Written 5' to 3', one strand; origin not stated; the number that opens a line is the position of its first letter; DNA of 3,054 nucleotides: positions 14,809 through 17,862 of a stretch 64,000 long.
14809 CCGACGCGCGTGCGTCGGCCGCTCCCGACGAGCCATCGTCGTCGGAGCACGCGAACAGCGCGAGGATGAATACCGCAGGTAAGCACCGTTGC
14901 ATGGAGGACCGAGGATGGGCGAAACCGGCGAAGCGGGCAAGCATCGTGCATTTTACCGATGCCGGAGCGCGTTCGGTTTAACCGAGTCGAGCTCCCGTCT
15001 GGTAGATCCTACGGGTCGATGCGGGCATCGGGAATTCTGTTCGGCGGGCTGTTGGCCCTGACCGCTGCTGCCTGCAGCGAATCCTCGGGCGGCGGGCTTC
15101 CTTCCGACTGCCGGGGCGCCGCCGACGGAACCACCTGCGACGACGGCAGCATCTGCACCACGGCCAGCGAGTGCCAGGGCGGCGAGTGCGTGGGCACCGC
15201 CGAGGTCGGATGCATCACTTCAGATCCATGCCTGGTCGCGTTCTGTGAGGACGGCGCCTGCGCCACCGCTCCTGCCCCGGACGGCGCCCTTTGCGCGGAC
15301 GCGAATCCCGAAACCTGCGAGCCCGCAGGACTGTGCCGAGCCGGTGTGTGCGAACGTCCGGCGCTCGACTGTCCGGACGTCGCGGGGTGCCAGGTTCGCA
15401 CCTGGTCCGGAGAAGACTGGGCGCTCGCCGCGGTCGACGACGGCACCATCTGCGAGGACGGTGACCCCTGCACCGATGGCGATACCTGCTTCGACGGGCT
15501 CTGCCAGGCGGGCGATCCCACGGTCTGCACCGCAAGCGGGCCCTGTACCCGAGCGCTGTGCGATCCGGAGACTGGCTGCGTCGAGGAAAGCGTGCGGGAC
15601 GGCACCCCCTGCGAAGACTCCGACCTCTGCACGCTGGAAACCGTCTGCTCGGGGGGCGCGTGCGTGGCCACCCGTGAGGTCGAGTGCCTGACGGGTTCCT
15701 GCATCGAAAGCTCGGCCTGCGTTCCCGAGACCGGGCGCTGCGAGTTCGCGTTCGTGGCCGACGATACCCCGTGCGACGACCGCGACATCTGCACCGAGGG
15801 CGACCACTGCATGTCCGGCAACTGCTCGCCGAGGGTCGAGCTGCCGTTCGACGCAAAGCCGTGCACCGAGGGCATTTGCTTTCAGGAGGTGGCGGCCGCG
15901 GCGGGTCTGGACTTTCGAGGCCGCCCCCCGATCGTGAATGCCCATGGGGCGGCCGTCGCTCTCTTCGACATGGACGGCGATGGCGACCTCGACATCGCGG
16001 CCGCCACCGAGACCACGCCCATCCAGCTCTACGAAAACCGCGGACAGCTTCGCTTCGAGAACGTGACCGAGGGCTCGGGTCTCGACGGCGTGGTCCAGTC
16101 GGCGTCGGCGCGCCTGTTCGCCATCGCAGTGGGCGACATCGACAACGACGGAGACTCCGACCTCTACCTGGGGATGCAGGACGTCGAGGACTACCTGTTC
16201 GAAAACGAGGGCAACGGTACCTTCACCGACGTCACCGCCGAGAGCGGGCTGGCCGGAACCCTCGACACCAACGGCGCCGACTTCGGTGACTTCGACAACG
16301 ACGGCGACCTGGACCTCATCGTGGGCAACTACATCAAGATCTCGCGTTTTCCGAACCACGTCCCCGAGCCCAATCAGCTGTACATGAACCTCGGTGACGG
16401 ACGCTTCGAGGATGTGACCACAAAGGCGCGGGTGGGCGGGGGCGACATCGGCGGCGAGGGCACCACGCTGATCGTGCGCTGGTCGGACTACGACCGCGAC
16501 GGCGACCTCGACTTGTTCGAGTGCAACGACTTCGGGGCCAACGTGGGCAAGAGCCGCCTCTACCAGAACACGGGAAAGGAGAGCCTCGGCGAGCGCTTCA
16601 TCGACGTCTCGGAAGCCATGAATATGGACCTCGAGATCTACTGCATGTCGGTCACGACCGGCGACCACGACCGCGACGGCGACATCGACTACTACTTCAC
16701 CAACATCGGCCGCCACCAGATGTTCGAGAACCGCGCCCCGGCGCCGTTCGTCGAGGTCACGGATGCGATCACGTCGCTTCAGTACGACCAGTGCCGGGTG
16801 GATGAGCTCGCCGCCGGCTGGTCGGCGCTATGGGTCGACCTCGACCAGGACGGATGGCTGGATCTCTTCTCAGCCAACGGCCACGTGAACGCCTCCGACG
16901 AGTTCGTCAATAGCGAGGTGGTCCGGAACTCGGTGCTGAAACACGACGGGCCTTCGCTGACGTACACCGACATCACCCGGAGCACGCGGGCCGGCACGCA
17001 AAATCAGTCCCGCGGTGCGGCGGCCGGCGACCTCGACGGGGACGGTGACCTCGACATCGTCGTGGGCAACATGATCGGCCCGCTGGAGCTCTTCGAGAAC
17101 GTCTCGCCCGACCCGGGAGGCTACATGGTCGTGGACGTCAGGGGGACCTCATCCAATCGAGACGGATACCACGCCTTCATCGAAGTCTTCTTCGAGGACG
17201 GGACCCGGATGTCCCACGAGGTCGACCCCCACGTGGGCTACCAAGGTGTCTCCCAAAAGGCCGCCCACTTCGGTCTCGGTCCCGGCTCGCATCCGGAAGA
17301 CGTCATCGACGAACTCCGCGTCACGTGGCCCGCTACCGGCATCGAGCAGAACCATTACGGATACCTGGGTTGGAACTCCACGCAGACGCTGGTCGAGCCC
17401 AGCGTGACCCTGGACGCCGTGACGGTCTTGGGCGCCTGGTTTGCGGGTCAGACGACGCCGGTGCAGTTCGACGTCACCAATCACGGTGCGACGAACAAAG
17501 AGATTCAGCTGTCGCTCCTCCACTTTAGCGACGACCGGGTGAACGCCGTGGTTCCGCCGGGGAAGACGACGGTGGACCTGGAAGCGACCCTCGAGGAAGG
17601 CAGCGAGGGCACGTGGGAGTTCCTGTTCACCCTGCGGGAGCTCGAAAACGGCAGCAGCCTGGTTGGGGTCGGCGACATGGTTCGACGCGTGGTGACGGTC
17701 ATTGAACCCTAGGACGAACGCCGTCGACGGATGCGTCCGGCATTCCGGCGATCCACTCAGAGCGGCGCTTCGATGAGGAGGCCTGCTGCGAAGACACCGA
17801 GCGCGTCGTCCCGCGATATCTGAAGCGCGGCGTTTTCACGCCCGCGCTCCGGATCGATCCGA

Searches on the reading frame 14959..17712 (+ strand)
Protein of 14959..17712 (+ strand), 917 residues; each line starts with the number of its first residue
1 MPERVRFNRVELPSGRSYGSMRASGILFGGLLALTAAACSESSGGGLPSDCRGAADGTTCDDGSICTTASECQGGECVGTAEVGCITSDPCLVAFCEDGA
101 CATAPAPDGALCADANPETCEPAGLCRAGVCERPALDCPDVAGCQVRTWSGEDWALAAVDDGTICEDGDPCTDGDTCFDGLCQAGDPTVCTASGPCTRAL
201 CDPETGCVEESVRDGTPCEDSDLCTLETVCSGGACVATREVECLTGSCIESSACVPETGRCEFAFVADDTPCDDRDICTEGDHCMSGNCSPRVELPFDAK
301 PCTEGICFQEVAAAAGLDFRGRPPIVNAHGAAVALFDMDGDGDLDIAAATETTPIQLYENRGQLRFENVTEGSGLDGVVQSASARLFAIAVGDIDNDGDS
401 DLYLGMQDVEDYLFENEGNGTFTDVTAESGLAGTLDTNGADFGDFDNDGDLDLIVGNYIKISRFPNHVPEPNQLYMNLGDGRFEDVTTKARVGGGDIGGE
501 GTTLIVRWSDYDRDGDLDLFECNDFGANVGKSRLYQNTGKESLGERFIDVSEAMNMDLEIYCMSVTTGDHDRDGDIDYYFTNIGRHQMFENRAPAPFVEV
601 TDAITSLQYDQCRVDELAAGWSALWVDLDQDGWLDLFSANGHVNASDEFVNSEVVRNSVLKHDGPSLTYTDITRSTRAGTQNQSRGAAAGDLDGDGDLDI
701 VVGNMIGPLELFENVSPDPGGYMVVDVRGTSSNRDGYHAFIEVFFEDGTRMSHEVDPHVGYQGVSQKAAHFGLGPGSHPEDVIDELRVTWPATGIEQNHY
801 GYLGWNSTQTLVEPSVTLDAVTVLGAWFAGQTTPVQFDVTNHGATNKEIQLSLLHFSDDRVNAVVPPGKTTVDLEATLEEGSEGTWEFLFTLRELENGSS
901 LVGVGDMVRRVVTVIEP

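Call 30: search_protein_families(library=pfam, proteins=[window:14959-17712:+], max_evalue=0.001)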
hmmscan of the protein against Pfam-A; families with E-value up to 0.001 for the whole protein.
window:14959-17712:+ (917 aa): 4 families
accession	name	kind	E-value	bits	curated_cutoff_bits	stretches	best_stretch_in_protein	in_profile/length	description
PF13517.12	FG-GAP_3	-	1e-38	132.2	26.9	5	393-455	1-61/61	FG-GAP-like repeat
PF01839.29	FG-GAP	-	5e-12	45.9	22.1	1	687-704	5-22/37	FG-GAP repeat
PF07593.17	UnbV_ASPIC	-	1.7e-08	34.7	23.4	1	739-797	4-56/68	ASPIC and UnbV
PF14783.12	BBS2_Mid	-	0.00019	21.9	27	0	332-367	1-35/108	Ciliary BBSome complex subunit 2, middle region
